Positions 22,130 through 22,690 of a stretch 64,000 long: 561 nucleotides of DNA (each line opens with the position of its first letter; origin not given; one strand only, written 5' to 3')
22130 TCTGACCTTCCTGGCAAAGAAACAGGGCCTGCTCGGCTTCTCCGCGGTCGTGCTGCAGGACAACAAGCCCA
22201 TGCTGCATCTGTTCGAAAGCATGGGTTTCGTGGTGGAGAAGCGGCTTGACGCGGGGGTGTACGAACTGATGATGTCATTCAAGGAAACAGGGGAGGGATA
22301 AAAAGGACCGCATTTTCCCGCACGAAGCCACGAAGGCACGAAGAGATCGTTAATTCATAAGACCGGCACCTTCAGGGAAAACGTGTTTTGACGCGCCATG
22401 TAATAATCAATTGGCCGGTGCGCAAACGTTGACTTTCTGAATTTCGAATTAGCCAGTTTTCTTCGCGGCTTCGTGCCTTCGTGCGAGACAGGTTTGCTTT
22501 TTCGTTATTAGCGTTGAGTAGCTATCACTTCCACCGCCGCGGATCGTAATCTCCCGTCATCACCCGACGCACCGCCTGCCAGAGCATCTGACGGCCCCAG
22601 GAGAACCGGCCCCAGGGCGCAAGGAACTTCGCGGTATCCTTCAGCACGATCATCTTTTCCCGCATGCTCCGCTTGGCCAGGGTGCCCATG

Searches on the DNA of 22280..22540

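Call 90: search_rna_families(source=window, start=22280, end=22540, threshold=evalue, max_evalue=1)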
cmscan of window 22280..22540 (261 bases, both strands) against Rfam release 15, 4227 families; matches with E-value up to 1: 0.
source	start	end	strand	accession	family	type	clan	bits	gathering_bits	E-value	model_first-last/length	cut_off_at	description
